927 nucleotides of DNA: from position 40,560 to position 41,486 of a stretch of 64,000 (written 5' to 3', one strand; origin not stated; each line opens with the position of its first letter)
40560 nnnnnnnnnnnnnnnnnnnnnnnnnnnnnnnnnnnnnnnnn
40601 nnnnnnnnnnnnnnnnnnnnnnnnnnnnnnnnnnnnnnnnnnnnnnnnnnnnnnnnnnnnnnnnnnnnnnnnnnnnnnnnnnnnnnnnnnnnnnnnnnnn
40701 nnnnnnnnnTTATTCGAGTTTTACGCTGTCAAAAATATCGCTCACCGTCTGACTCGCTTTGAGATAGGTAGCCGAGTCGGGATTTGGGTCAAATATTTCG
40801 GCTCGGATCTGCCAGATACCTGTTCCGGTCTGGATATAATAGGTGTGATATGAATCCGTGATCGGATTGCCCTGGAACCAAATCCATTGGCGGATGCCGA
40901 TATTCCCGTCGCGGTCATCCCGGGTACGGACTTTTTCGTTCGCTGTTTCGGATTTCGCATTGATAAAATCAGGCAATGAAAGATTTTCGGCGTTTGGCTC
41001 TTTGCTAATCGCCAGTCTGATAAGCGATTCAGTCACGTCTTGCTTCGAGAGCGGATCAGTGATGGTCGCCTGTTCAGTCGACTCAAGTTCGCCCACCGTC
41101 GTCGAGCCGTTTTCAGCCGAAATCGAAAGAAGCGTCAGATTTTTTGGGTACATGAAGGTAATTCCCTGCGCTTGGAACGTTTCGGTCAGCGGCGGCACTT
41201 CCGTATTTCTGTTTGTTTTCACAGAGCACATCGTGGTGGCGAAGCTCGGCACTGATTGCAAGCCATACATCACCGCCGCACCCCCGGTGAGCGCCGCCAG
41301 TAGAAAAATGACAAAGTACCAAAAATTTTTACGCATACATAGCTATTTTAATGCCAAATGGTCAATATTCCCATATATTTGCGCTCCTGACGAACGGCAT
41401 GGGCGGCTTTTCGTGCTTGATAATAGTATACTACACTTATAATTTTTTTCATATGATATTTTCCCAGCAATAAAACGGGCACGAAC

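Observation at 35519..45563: Accessory island enriched in secreted peptidoglycan hydrolases with mosaic GC content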

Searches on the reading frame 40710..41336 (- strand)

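Call 4: search_protein_families(library=pfam, max_evalue=0.1, proteins=[window:40710-41336:-])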
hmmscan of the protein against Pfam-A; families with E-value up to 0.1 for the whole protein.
window:40710-41336:- (208 aa): 0 families

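Call 37: search_protein_families(library=ncbifam, max_evalue=0.01, proteins=[P0001, P0002, P0003, P0004, P0005, P0006, P0009, P0013, P0014])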
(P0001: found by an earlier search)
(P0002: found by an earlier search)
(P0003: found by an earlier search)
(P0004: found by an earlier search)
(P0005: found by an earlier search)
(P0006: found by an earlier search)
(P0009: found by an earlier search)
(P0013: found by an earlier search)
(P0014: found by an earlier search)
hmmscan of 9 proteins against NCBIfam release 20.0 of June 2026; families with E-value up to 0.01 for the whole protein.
P0001 (245 aa): 0 families

P0002 (218 aa): 6 families
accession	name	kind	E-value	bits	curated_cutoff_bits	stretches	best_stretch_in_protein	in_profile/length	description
NF052336.1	PdgHdaseHSB100310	equivalog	3.2e-07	30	500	1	93-189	46-144/316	peptidoglycan hydrolase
NF052530.1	Heli_ShapePgp3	exception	7.7e-06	25.2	300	1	110-184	174-249/270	peptidoglycan metallopeptidase Pgp3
NF053824.1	PdgNdpepShyC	equivalog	0.00019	20.5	700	1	111-184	304-378/429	peptidoglycan DD-endopeptidase ShyC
NF040883.1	amid_act_ActS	equivalog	0.00036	19.9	375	1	113-178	146-211/242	amidase activator ActS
NF053825.1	PdgNdpepShyA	equivalog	0.00042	19.1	700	1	111-187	304-378/425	peptidoglycan DD-endopeptidase ShyA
NF008652.0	PRK11649.1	equivalog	0.00066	18.5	341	1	112-185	322-396/439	murein DD-endopeptidase MepM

P0003 (200 aa): 0 families

P0004 (206 aa): 0 families

P0005 (213 aa): 0 families

P0006 (233 aa): 0 families

P0009 (208 aa): 0 families

P0013 (913 aa): 15 families
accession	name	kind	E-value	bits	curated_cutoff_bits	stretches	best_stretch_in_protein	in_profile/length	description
NF033707.1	T9SS_sortase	equivalog_domain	4.3e-09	34.6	420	1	823-899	995-1076/1095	type IX secretion system sortase PorU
TIGR04183.1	Por_Secre_tail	domain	3.9e-08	33.2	23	1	830-911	2-71/72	T9SS type A sorting domain-containing protein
NF005176.1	PRK06655.1-1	equivalog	8.7e-07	29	230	1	843-906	92-155/197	flagellar hook assembly protein FlgD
NF053825.1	PdgNdpepShyA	equivalog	2.1e-06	26.7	700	1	69-150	304-379/425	peptidoglycan DD-endopeptidase ShyA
NF008652.0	PRK11649.1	equivalog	4e-06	25.8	341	1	70-150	322-396/439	murein DD-endopeptidase MepM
NF052336.1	PdgHdaseHSB100310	equivalog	4.6e-06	26.2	500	1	64-156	60-146/316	peptidoglycan hydrolase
NF052530.1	Heli_ShapePgp3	exception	1.2e-05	24.6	300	1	69-149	175-249/270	peptidoglycan metallopeptidase Pgp3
NF040883.1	amid_act_ActS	equivalog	1.7e-05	24.2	375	1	70-150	145-219/242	amidase activator ActS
NF053824.1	PdgNdpepShyC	equivalog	3.5e-05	22.9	700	1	70-150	305-379/429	peptidoglycan DD-endopeptidase ShyC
NF052323.1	T9SSA_dep_M6i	equivalog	3.8e-05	21.8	600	1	831-910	962-1037/1043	T9SS-dependent M6-like inactivated metalloprotease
NF052228.1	T9SS_PorZ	equivalog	6.6e-05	21.5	260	1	821-897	668-739/757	type IX secretion system anionic LPS delivery protein PorZ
NF009276.0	PRK12633.1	equivalog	0.0001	22.1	383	1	846-899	127-180/234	flagellar basal body rod modification protein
NF008123.1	PRK10871.1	equivalog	0.0002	20.9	311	1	71-150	275-348/365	murein hydrolase activator NlpD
NF038113.1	T9SSA_dep_M36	equivalog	0.00041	18.6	885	1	824-911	790-868/869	T9SS-dependent M36 family metallopeptidase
NF008644.1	PRK11637.1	equivalog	0.0028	16.7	270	1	76-158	301-378/385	murein hydrolase activator EnvC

P0014 (385 aa): 2 families
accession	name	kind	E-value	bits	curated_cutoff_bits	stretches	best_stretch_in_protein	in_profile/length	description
TIGR03931.1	T7SS_Rv3446c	hypoth_equivalog_domain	3e-05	24.4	47.6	1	13-107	2-91/194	type VII secretion-associated protein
NF040946.1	PSII_PsbP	equivalog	0.00042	20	60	0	66-102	20-56/180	photosystem II reaction center PsbP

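Call 61: search_protein_families(library=pfam, max_evalue=1, proteins=[L011:4616-5257:+, L014:6889-7599:+, L015:4982-5701:+, L015:3115-3744:+, L016:4921-5568:+, L017:591-1337:+, L018:2079-3242:+, L018:4724-5317:+, L001:5813-6511:+, L011:7986-9065:+])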
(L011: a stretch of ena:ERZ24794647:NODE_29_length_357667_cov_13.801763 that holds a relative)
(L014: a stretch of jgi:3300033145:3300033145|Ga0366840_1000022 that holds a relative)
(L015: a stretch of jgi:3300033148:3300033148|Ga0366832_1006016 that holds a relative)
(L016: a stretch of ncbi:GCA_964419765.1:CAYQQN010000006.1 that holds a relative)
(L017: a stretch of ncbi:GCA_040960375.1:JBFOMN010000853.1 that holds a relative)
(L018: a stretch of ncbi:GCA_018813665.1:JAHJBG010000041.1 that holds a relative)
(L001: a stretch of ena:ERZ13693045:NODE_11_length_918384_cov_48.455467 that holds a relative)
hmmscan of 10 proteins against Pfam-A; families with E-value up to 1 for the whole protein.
L011:4616-5257:+ (213 aa): 3 families
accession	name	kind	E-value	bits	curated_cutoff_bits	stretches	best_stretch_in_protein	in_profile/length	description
PF09716.15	ETRAMP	-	0.04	14.4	29.1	1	1-42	1-30/81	Malarial early transcribed membrane protein (ETRAMP)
PF16872.10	putAbiC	-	0.077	14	22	1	182-210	13-46/80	Putative phage abortive infection protein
PF00886.24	Ribosomal_S16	-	0.15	12.4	27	1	93-108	26-41/62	Ribosomal protein S16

L014:6889-7599:+ (236 aa): 3 families
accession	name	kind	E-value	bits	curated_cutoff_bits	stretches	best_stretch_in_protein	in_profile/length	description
PF18933.6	PsbP_2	-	8.5e-05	23.1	27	1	14-222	4-183/184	PsbP-like protein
PF20377.3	DUF6672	-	0.12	12.6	24.3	1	3-30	5-32/152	Family of unknown function (DUF6672)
PF11837.13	INV_N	-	0.25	12.3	27.8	1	8-63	24-81/109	Beta-fructofuranosidase, N-terminal domain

L015:4982-5701:+ (239 aa): 3 families
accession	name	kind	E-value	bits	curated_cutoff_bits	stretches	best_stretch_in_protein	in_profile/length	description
PF18933.6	PsbP_2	-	8.1e-06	26.4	27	1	16-225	4-184/184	PsbP-like protein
PF09716.15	ETRAMP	-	0.056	13.9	29.1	1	3-36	48-81/81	Malarial early transcribed membrane protein (ETRAMP)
PF09889.16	DUF2116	-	0.5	10.8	26.8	1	5-28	32-57/59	Probable treble clef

L015:3115-3744:+ (209 aa): 5 families
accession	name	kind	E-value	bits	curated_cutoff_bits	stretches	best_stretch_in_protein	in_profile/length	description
PF07790.16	Pilin_N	-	0.015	16.6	25.2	1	12-50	9-47/78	Archaeal Type IV pilin, N-terminal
PF13967.11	RSN1_TM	-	0.018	15.1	27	1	15-49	5-39/156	Late exocytosis, associated with Golgi transport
PF13800.11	Sigma_reg_N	-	0.03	15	26.3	1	11-65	15-73/91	Sigma factor regulator N-terminal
PF25184.1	YxzE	-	0.097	14.1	40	1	13-61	3-47/65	YxzE-like putative bacteriocin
PF11337.13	DUF3139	-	0.22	12.5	27.3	1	12-53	4-45/83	Protein of unknown function (DUF3139)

L016:4921-5568:+ (215 aa): 2 families
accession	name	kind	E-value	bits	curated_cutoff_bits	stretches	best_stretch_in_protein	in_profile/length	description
PF06072.16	Herpes_US9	-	0.12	12.8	23.7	1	4-25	37-58/61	Alphaherpesvirus tegument protein US9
PF13663.11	DUF4148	-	0.16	12.8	27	1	1-40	1-38/62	Domain of unknown function (DUF4148)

L017:591-1337:+ (248 aa): 8 families
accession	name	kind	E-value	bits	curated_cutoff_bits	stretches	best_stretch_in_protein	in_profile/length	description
PF18933.6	PsbP_2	-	0.0028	18.1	27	1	86-125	28-69/184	PsbP-like protein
PF19168.5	DUF5850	-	0.036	15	25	1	20-101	4-84/171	Family of unknown function (DUF5850)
PF21827.1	New_glue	-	0.036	14.2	31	1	21-80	6-63/94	New glue protein family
PF19721.4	DUF6215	-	0.14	12.2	27.1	1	9-48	2-41/135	Family of unknown function (DUF6215)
PF09911.14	DUF2140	-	0.15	12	34.3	1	10-74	2-66/187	Uncharacterized protein conserved in bacteria (DUF2140)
PF12072.13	RNase_Y_N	-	0.17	11.8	32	1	16-48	2-34/201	RNase Y N-terminal region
PF03833.19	PolC_DP2_N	-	0.21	11.2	24.3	1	53-95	82-124/271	DNA polymerase II large subunit DP2, N-terminal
PF20187.3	DUF6550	-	0.5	11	27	1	15-97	17-95/190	Family of unknown function (DUF6550)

L018:2079-3242:+ (387 aa): 0 families

L018:4724-5317:+ (197 aa): 1 family
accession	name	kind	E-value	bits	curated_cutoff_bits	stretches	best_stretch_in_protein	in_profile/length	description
PF12704.14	MacB_PCD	-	0.13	12.9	27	1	7-150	9-114/207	MacB-like periplasmic core domain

L001:5813-6511:+ (232 aa): 4 families
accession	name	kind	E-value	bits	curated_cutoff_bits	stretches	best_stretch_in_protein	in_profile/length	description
PF18933.6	PsbP_2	-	0.00067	20.1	27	1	37-101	14-77/184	PsbP-like protein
PF07790.16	Pilin_N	-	0.0097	17.2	25.2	1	13-62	9-58/78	Archaeal Type IV pilin, N-terminal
PF10907.13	DUF2749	-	0.067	13.7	25.5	1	14-54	7-49/72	Protein of unknown function (DUF2749)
PF03493.23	BK_channel_a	-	0.088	13.6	26.8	1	121-167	28-73/90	Calcium-activated BK potassium channel alpha subunit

L011:7986-9065:+ (359 aa): 2 families
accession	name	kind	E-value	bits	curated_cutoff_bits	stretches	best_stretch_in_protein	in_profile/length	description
PF01789.22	PsbP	-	0.0078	16.7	23.5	1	222-273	4-53/155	PsbP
PF18933.6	PsbP_2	-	0.059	13.8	27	1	221-244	44-67/184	PsbP-like protein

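Call 62: search_protein_families(library=phrogs, max_evalue=0.001, proteins=[P0001, P0002, P0003, P0004, P0005, P0006, P0009, P0013, P0014])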
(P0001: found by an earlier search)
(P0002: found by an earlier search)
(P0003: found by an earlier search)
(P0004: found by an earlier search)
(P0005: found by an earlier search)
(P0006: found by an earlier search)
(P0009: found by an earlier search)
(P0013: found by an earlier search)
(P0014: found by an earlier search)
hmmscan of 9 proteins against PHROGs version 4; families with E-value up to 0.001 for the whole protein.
P0001 (245 aa): 0 families

P0002 (218 aa): 9 families
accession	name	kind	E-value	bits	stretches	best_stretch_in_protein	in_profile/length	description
phrog_7767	-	other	3.9e-10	40.8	1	88-185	20-105/194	metallo-endopeptidase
phrog_6700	-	lysis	2.7e-09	35.5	1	111-196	2634-2721/2898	endolysin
phrog_3084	-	lysis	1.9e-07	31.5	1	103-189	25-119/468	endolysin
phrog_10030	-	tail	7.8e-07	27.7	1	93-184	1905-2003/2105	tail length tape measure protein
phrog_880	-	lysis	1.4e-05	25.7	1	112-187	38-120/435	endolysin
phrog_3578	-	lysis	1.5e-05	25.5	1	144-184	293-334/405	endolysin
phrog_21656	-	other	3.5e-05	23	1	113-184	647-727/1022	peptidase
phrog_14988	-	other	3.6e-05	24.6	1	97-184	28-124/272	peptidase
phrog_4070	-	tail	0.00014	21.2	1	113-188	635-711/989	tail length tape measure protein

P0003 (200 aa): 0 families

P0004 (206 aa): 0 families

P0005 (213 aa): 0 families

P0006 (233 aa): 1 family
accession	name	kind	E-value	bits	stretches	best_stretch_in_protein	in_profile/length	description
phrog_10051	-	lysis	0.0002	21.7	1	141-203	347-410/455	endolysin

P0009 (208 aa): 0 families

P0013 (913 aa): 10 families
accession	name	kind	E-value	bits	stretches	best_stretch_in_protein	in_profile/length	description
phrog_7767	-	other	7.7e-11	43.1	1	69-152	29-107/194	metallo-endopeptidase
phrog_10030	-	tail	3.9e-09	35.4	1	30-157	1881-2011/2105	tail length tape measure protein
phrog_6700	-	lysis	6.9e-08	30.9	1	68-153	2633-2713/2898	endolysin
phrog_14988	-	other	2.7e-07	31.6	1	72-152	45-127/272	peptidase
phrog_28394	-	unknown function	8.9e-07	29.4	1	68-154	210-291/303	-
phrog_28672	-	other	1.9e-06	27.7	1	50-151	277-373/397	metallo-endopeptidase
phrog_8537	-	unknown function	1.3e-05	25.7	1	108-162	56-109/384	-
phrog_880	-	lysis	0.00068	20.1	0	63-152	31-120/435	endolysin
phrog_4070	-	tail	0.00086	18.5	0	100-157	659-715/989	tail length tape measure protein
phrog_3578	-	lysis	0.001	19.6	0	114-149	300-334/405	endolysin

P0014 (385 aa): 0 families

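Call 75: search_protein_families(library=pfam, max_evalue=0.001, proteins=[L020:1670-4231:-, L020:4243-4878:-, L020:4926-5501:-, L020:6934-8073:+, L020:8861-10069:-, L020:10595-12013:-, L020:1257-1673:-, L020:5836-6474:+])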
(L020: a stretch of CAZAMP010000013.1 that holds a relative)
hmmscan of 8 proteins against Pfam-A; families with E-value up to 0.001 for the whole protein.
L020:1670-4231:- (853 aa): 8 families
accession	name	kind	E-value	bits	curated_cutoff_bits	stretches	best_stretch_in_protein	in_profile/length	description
PF10412.15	TrwB_AAD_bind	-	1.8e-14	53.9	20.5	2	442-535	11-98/387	Type IV secretion-system coupling protein DNA-binding domain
PF01935.23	DUF87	-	2.9e-08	34.5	23.2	1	436-519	12-90/220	Helicase HerA, central domain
PF13401.12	AAA_22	-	5.2e-05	24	27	0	445-470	4-29/130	AAA domain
PF12696.13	TraG-D_C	-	0.0001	22.7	22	1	712-777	3-70/126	TraM recognition site of TraD and TraG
PF01580.24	FtsK_SpoIIIE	-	0.00033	20.6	24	1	431-468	25-61/221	FtsK/SpoIIIE family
PF24389.1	ORC-CDC6-like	-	0.00046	19.5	27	1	439-472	25-58/571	ORC-CDC6-like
PF00005.33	ABC_tran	-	0.00087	20.3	25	0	447-469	12-34/137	ABC transporter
PF05872.18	HerA_C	-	0.00097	18.3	22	0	434-487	9-62/502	Helicase HerA-like C-terminal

L020:4243-4878:- (211 aa): 0 families

L020:4926-5501:- (191 aa): 1 family
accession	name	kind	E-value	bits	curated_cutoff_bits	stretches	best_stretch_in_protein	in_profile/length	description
PF04542.20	Sigma70_r2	-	4.6e-05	23.6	24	1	24-80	9-60/71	Sigma-70 region 2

L020:6934-8073:+ (379 aa): 0 families

L020:8861-10069:- (402 aa): 0 families

L020:10595-12013:- (472 aa): 0 families

L020:1257-1673:- (138 aa): 0 families

L020:5836-6474:+ (212 aa): 1 family
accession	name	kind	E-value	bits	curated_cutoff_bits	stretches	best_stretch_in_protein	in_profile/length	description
PF05257.22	CHAP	-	0.0006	20.7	26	1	109-187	7-81/81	CHAP domain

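Call 76: search_protein_families(library=pfam, max_evalue=0.01, proteins=[L023:2776-3348:+, L023:4410-5075:+, L027:4003-4695:+, L016:2548-3120:+, L023:5653-6498:+, L027:5557-6366:+, L026:47-802:+, L022:2314-3246:+, L022:494-1138:+, L001:11670-12815:+])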
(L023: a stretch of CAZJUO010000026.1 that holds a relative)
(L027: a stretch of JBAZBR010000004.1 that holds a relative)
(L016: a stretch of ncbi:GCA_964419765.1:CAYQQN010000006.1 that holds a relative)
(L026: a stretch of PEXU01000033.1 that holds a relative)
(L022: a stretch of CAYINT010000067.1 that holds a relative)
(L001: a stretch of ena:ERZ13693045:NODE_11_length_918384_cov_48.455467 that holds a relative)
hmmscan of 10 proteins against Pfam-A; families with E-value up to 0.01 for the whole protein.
L023:2776-3348:+ (190 aa): 0 families

L023:4410-5075:+ (221 aa): 0 families

L027:4003-4695:+ (230 aa): 0 families

L016:2548-3120:+ (190 aa): 0 families

L023:5653-6498:+ (281 aa): 0 families

L027:5557-6366:+ (269 aa): 1 family
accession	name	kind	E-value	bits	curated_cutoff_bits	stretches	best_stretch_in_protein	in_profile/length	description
PF05257.22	CHAP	-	0.00012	22.9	26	1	142-214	4-71/81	CHAP domain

L026:47-802:+ (251 aa): 0 families

L022:2314-3246:+ (310 aa): 0 families

L022:494-1138:+ (214 aa): 0 families

L001:11670-12815:+ (381 aa): 1 family
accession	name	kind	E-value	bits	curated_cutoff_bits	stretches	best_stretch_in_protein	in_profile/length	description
PF00930.27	DPPIV_N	-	3.3e-06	26.5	22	0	262-324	26-82/354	Dipeptidyl peptidase IV (DPP IV) N-terminal region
